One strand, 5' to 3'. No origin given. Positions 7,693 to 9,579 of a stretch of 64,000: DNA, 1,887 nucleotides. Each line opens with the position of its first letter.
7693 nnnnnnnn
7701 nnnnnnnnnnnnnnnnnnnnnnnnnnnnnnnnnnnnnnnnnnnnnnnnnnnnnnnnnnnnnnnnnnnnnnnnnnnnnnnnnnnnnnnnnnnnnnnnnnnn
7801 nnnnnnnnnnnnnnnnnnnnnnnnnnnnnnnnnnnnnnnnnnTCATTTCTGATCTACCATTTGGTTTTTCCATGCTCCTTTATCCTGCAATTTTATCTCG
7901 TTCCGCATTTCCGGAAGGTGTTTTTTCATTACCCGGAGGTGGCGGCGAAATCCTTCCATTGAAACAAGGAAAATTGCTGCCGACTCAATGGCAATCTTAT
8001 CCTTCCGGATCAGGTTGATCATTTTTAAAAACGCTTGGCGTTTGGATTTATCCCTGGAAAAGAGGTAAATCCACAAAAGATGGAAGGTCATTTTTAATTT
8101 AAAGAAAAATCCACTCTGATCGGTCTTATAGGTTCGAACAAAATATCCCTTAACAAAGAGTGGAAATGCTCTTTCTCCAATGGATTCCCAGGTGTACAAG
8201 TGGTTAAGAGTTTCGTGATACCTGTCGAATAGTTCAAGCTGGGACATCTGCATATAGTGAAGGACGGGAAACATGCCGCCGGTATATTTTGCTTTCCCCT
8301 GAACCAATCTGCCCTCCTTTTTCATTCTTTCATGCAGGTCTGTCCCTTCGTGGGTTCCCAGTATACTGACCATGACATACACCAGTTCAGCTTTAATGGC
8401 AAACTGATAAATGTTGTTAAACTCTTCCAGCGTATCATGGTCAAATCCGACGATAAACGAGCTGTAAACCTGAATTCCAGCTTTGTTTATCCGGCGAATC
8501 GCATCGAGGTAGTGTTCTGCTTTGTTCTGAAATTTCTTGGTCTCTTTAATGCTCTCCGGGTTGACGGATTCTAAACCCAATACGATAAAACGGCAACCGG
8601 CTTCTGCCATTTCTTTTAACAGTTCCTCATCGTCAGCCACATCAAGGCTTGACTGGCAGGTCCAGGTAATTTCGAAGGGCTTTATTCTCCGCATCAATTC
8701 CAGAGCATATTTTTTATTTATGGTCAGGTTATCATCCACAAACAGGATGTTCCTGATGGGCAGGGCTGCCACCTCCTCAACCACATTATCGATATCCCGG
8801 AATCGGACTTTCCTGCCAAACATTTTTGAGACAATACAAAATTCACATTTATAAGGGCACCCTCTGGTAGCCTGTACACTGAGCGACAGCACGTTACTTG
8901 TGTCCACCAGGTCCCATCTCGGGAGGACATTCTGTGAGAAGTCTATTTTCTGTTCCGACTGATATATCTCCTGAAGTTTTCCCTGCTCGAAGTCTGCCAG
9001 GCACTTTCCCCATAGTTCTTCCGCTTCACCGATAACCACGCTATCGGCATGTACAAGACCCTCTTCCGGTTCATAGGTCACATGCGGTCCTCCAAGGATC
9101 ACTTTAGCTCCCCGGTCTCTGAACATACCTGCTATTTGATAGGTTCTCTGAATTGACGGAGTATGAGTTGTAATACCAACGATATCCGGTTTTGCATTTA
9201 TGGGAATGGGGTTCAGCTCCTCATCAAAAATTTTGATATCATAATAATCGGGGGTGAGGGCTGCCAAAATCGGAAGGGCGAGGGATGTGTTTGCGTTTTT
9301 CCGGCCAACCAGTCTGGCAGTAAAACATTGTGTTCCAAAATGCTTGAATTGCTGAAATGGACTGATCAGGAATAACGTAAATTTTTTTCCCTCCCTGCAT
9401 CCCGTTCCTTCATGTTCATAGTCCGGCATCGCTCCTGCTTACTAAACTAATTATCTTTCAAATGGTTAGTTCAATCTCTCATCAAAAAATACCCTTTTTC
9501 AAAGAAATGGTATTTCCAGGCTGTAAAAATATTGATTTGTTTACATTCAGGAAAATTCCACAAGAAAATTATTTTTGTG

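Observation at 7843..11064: Divergent pair of near-paralogous class-B radical SAM genes heading the KS/ACP operon; the family is expanded to four copies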

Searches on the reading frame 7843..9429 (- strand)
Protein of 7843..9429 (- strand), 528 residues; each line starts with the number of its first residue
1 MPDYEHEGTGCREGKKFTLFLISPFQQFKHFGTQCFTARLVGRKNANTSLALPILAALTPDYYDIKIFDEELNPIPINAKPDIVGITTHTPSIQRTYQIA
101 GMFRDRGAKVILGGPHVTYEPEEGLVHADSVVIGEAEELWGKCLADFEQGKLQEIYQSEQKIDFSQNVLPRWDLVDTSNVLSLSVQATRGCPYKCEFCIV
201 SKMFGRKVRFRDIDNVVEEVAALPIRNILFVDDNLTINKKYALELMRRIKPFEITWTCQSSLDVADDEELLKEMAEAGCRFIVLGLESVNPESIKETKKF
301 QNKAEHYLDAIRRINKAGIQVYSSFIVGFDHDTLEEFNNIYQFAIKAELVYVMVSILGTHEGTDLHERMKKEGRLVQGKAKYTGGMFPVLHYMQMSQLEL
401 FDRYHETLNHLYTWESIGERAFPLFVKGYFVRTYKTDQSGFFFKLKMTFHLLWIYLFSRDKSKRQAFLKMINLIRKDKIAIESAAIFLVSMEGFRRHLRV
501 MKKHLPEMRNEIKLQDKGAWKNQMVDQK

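Call 5: search_protein_families(library=pfam, proteins=[window:7843-9429:-], max_evalue=0.01)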
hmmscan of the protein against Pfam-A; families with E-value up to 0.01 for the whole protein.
window:7843-9429:- (528 aa): 4 families
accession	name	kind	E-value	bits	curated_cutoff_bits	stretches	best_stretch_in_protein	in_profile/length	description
PF04055.27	Radical_SAM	-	2.9e-27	96.3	29.5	1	187-344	3-166/166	Radical SAM superfamily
PF02310.24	B12-binding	-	2.2e-10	40.9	32.1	1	77-138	48-115/121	B12 binding domain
PF13282.11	DUF4070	-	5.5e-09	36.6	22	1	363-503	1-140/144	Domain of unknown function (DUF4070)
PF19864.5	Radical_SAM_N2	-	0.0036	17.2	29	0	108-156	86-134/151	Radical SAM proteins, N-terminal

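Call 6: search_protein_families(library=ncbifam, proteins=[window:7843-9429:-], max_evalue=0.001)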
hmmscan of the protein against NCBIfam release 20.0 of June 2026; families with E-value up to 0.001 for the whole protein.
window:7843-9429:- (528 aa): 29 families (the best 25 are shown)
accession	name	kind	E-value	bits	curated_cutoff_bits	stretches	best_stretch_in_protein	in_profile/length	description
TIGR03471.1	HpnJ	equivalog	1.1e-37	130.1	577.6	1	183-412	198-433/472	hopanoid biosynthesis associated radical SAM protein HpnJ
TIGR02026.1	BchE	equivalog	9.2e-30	103.9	481.35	1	67-416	50-432/497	magnesium-protoporphyrin IX monomethyl ester anaerobic oxidative cyclase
TIGR04479.1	bcpD_PhpK_rSAM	subfamily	3.8e-28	98.1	600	1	174-344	232-406/504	PhpK family radical SAM P-methyltransferase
TIGR04013.1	B12_SAM_MJ_1487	hypoth_equivalog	1.1e-23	83.7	251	1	54-221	15-190/382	TIGR04013 family B12-binding domain/radical SAM domain-containing protein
NF050148.1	rSAM_ApyD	equivalog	2.5e-23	82.3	750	1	63-336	58-355/645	RiPP biosynthesis radical SAM protein ApyD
NF038361.1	rSAM_Sden_1168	equivalog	5e-22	78.2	575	1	183-382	283-486/560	Sden_1168 family B12-binding radical SAM P-methyltransferase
TIGR04014.1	B12_SAM_MJ_0865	equivalog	1e-21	77.3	360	1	98-368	59-357/434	methyl-coenzyme M reductase glutamine C-methyltransferase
TIGR04072.2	rSAM_ladder_B12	equivalog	1.4e-21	76.7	360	1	93-379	83-382/443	lipid biosynthesis B12-binding/radical SAM protein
TIGR04367.1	HpnR_B12_rSAM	equivalog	4.4e-19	68.4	650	1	184-377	188-378/490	hopanoid C-3 methylase HpnR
NF033070.1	rSAM_AprD4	equivalog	2.3e-18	66.4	500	1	163-383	169-404/456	AprD4 family radical SAM diol-dehydratase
NF040542.1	rSAM_RCCLKC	equivalog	6.3e-15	55.3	450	1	184-350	182-353/423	arsinothricin biosynthesis radical SAM protein ArsL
NF045585.1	rSAM_slr0320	equivalog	2.2e-14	52.9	775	1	155-329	208-389/511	photosystem II high light acclimation radical SAM protein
TIGR04295.1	B12_rSAM_oligo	hypoth_equivalog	2.5e-14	52.8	400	1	184-299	202-314/422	TIGR04295 family B12-binding domain-containing radical SAM protein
TIGR01125.1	TIGR01125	equivalog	4.1e-12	45.9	356.95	1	183-364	138-333/432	30S ribosomal protein S12 methylthiotransferase RimO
TIGR00089.1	TIGR00089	subfamily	4.8e-12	45.4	251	1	108-365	69-336/429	MiaB/RimO family radical SAM methylthiotransferase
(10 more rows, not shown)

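Call 10: search_solved_structures(query=window:7843-9429:-, max_evalue=0.01)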
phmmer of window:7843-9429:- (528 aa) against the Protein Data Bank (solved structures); distinct sequences matched with E-value up to 0.01: 4.
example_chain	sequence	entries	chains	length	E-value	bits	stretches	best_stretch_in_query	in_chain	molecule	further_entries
6fd2_B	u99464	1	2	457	2.1e-17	66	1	183-406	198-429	Putative apramycin biosynthetic oxidoreductase 4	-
9ccb_A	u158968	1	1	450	1.7e-09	39.9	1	176-370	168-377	Radical SAM core domain-containing protein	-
6wte_A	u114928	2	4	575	0.00027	22.8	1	185-307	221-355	B12-binding domain-containing protein | Tryptophan-C2-methyltransferase containing B12-binding domain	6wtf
9n1b_A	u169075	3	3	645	0.0016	20.3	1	175-338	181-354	Radical SAM protein | Radical SAM enzyme CysS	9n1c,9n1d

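Call 12: find_homologous_proteins(query=window:7843-9429:-, max_evalue=1e-10)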
Query window:7843-9429:- (528 aa): 3623 proteins with E <= 1e-10 among 8000 candidates; the best 120 are listed.
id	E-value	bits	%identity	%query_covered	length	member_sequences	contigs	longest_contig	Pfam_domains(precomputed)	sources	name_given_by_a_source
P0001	0.0e+0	1218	100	100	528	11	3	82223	PF04055.28,PF13282.12,PF02310.25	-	-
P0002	0.0e+0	1087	90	100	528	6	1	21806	PF04055.28,PF13282.12,PF02310.25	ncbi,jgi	-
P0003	0.0e+0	1028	85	99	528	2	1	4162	PF04055.28,PF13282.12,PF02310.25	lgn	-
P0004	1.4e-266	903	75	96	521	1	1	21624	PF04055.28,PF13282.12,PF02310.25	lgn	-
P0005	4.7e-199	680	84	67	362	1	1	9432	PF04055.28,PF13282.12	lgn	-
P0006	4.6e-189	647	53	96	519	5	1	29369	PF04055.28,PF13282.12,PF02310.25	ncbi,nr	ncbi:MAG: radical SAM protein [Bacteroidetes bacterium]|nr:radical SAM protein [Bacteroidota bacteri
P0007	1.2e-185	636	54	96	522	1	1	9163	PF04055.28,PF02310.25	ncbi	-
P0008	6.9e-185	634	54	96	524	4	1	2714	PF04055.28,PF13282.12,PF02310.25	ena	-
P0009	4.3e-181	621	53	97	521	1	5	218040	PF04055.28,PF13282.12,PF02310.25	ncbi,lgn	-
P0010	7.7e-181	620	55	97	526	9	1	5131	PF04055.28,PF02310.25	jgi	jgi:radical SAM superfamily enzyme YgiQ (UPF0313 family)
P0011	5.6e-180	617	53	97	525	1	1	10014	PF04055.28,PF02310.25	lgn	-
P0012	4.7e-178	611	53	92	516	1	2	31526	PF04055.28,PF02310.25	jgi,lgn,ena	-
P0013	4.2e-177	608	53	92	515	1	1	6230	PF04055.28,PF02310.25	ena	-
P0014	2.1e-176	606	51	96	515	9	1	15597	PF04055.28,PF02310.25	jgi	-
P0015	2.3e-176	605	54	92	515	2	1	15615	PF04055.28,PF02310.25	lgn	-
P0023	1.2e-167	577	50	96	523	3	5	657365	PF04055.28,PF02310.25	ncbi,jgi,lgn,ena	-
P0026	1.2e-164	567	48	99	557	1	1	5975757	PF04055.28,PF13282.12,PF02310.25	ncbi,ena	-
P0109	3.9e-150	519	46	96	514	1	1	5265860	PF04055.28,PF02310.25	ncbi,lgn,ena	-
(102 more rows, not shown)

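Call 14: find_related_loci(query=A1, collection=genome_contigs, flank=10000)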
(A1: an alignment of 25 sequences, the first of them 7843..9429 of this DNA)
Query A1 (528 aa) in genome_contigs; peptide patterns used: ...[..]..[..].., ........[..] (x = any residue, [..] = any of these).
600 stretches matched a pattern (row limit reached: there are more); 592 encode a relative of the query (tblastn E <= 1e-3); the best 80 are kept; 80 distinct loci.
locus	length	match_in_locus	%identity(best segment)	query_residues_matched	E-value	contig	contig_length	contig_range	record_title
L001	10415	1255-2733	49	8-499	4e-160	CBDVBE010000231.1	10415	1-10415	MAG TPA_asm: uncultured bacterium isolate SRR22302353_binner13_Refined_44 genome assembly, contig: ERZ25073599.3246, who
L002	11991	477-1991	46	15-520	9e-152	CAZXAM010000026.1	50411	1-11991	MAG TPA_asm: uncultured Rikenellaceae bacterium isolate SRP192927_co7_131 genome assembly, contig: NODE_936_length_50411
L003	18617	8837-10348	43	19-521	3e-142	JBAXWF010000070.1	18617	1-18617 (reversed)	MAG: Bacteroidota bacterium isolate ELA706 MAG706_70, whole genome shotgun sequence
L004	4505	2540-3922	33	25-483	1e-83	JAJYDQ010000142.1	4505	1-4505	MAG: Deltaproteobacteria bacterium isolate DBS1-1.bin110 NODE_38995_length_4505_cov_1.721334, whole genome shotgun seque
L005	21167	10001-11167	36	40-420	1e-80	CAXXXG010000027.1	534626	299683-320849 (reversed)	MAG: Sedimentisphaerales bacterium isolate 547d8dc4-f4dd-4db4-9462-dbf544382da7 genome assembly, contig: contig_27, whol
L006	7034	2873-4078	36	22-417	1e-80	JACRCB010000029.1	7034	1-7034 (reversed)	MAG: Deltaproteobacteria bacterium isolate NC_groundwater_1635_Pr3_B-0.1um_53_9 SR-2_scaffold_141_454458, whole genome s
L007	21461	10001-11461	31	8-483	8e-80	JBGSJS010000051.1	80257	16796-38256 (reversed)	MAG: Desulfomonilaceae bacterium isolate JTS-AC162 k141_1514382, whole genome shotgun sequence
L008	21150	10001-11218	35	40-437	1e-79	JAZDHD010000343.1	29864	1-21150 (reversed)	MAG: Pseudomonadota bacterium isolate MEGAHIT-group-0.299 k141_4829402, whole genome shotgun sequence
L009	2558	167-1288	38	48-420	7e-82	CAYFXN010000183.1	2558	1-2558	MAG TPA_asm: uncultured bacterium isolate ERP108616_co2_418 genome assembly, contig: NODE_104301_length_2558_cov_5.12345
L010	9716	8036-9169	38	50-424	9e-77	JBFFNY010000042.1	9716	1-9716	MAG: Desulfurivibrionaceae bacterium isolate Mix_mud18.2022.04.89 k141_158708_length_9716_cov_88.0522, whole genome shot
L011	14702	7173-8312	37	48-424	1e-74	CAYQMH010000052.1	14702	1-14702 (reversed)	MAG TPA_asm: uncultured bacterium isolate binchicken_co34_518 genome assembly, contig: NODE_6795_length_14702_cov_31.116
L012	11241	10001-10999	40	50-379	9e-75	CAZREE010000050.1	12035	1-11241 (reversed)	MAG TPA_asm: uncultured Syntrophorhabdus sp. isolate binchicken_co377_150 genome assembly, contig: NODE_3952_length_1203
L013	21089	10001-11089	36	60-420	2e-74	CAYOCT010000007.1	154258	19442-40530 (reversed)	MAG TPA_asm: uncultured Nitrospiraceae bacterium isolate binchicken_co16_39 genome assembly, contig: NODE_135_length_154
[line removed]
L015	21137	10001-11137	35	49-424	3e-74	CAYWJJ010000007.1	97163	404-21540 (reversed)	MAG TPA_asm: uncultured Geobacter sp. isolate SRP302447_co2_181 genome assembly, contig: NODE_727_length_97163_cov_29.70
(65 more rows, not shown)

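Call 15: find_encoding_contigs(protein=P0026, flank=10000, max_places=2)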
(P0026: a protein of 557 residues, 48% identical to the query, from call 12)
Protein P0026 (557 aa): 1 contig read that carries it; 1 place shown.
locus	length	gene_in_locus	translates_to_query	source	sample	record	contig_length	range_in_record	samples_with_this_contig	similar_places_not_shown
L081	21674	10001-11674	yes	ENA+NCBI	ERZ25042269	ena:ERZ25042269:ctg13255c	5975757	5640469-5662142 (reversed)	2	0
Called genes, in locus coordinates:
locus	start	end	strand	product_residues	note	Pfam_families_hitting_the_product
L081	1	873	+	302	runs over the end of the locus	PF04230:PS_pyruv_trans (faint)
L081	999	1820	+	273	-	-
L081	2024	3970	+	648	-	PF07690:MFS_1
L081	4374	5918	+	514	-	PF00672:HAMP, PF00512:HisKA, PF02518:HATPase_c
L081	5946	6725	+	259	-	PF00072:Response_reg, PF01597:GCV_H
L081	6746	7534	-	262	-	PF24096:DUF7379 (weak), PF00561:Abhydrolase_1, PF01674:Lipase_2, PF02089:Palm_thioest, PF05057:DUF676, PF05990:DUF900 (weak), PF07819:PGAP1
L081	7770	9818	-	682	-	PF19543:GH123_N (faint), PF22680:Glyco_hydro_123_N_2, PF13320:GH123_cat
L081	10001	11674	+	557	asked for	PF02310:B12-binding (weak), PF04055:Radical_SAM, PF13282:DUF4070 (weak)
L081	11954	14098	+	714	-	-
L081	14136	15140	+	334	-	PF00149:Metallophos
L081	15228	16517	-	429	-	PF01154:HMG_CoA_synt_N, PF08540:HMG_CoA_synt_C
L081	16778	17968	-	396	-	PF00368:HMG-CoA_red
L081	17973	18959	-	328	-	PF00288:GHMP_kinases_N (weak), PF08544:GHMP_kinases_C (weak)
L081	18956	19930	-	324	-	PF22700:MVD-like_N, PF00288:GHMP_kinases_N, PF18376:MDD_C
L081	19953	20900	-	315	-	PF00288:GHMP_kinases_N, PF08544:GHMP_kinases_C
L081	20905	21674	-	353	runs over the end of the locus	PF01070:FMN_dh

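Call 16: find_encoding_contigs(protein=P0109, flank=10000, max_places=2)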
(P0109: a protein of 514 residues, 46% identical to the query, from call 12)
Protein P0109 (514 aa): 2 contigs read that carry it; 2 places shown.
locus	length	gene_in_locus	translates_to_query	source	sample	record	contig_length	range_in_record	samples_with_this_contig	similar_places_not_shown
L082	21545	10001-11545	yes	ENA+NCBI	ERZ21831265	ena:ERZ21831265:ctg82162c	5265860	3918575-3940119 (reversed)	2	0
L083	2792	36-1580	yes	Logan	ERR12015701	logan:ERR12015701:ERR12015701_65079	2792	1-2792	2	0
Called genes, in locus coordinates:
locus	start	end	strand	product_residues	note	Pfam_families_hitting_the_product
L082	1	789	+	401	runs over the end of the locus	PF00109:ketoacyl-synt, PF00108:Thiolase_N (weak), PF02801:Ketoacyl-synt_C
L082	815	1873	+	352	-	PF00109:ketoacyl-synt, PF13723:Ketoacyl-synt_2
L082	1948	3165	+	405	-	PF00109:ketoacyl-synt, PF00108:Thiolase_N (weak), PF02801:Ketoacyl-synt_C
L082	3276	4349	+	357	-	-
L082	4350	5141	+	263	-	PF01522:Polysacc_deac_1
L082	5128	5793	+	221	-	PF03548:LolA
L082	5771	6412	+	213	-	-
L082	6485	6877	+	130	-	PF22818:ApeI-like, PF07977:FabA (weak)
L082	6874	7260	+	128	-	PF20791:Acyl-ACP_TE_C (weak), PF13279:4HBT_2, PF03061:4HBT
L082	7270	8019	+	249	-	PF00378:ECH_1, PF16113:ECH_2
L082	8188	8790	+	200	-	PF00378:ECH_1, PF16113:ECH_2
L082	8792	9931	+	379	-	PF08545:ACP_syn_III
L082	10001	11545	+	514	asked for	PF02310:B12-binding, PF04055:Radical_SAM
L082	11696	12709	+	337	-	PF02737:3HCDH_N, PF00725:3HCDH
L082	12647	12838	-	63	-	-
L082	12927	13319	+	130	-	PF13442:Cytochrome_CBB3 (faint), PF14376:Haem_bd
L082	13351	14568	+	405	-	PF00109:ketoacyl-synt, PF00108:Thiolase_N (weak), PF02801:Ketoacyl-synt_C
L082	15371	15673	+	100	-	PF00550:PP-binding (weak)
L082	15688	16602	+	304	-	PF00698:Acyl_transf_1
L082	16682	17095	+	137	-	PF01243:PNPOx_N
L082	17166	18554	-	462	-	PF02310:B12-binding, PF04055:Radical_SAM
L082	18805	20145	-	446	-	PF02310:B12-binding, PF04055:Radical_SAM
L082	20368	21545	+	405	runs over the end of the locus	PF00535:Glycos_transf_2, PF09835:DUF2062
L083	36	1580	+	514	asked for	PF02310:B12-binding, PF04055:Radical_SAM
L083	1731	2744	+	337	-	PF02737:3HCDH_N, PF00725:3HCDH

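Call 31: find_encoding_contigs(protein=P0023, flank=10000, max_places=1)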
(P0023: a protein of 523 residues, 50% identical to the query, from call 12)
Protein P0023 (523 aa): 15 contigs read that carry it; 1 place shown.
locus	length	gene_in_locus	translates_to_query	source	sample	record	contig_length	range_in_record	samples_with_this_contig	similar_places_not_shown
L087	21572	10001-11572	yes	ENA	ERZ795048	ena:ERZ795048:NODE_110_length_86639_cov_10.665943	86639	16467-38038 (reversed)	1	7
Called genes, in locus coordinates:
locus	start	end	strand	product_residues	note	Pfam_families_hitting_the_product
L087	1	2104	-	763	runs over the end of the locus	PF00317:Ribonuc_red_lgN, PF02867:Ribonuc_red_lgC, PF12637:TSCPD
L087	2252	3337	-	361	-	PF00988:CPSase_sm_chain, PF00117:GATase, PF07722:Peptidase_C26 (weak)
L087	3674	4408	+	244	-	-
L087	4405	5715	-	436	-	PF00815:Histidinol_dh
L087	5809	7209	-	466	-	PF00563:EAL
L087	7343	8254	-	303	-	PF00698:Acyl_transf_1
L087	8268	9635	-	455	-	PF00501:AMP-binding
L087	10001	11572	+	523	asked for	PF02310:B12-binding, PF04055:Radical_SAM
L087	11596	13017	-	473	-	PF02310:B12-binding, PF04055:Radical_SAM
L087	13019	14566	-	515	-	PF04055:Radical_SAM, PF13282:DUF4070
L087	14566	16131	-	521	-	PF02310:B12-binding (faint), PF04055:Radical_SAM, PF13282:DUF4070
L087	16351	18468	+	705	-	PF07228:SpoIIE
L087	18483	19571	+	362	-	PF01368:DHH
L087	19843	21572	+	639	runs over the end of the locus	PF01590:GAF, PF13185:GAF_2, PF13492:GAF_3 (faint), PF13487:HD_5, PF01966:HD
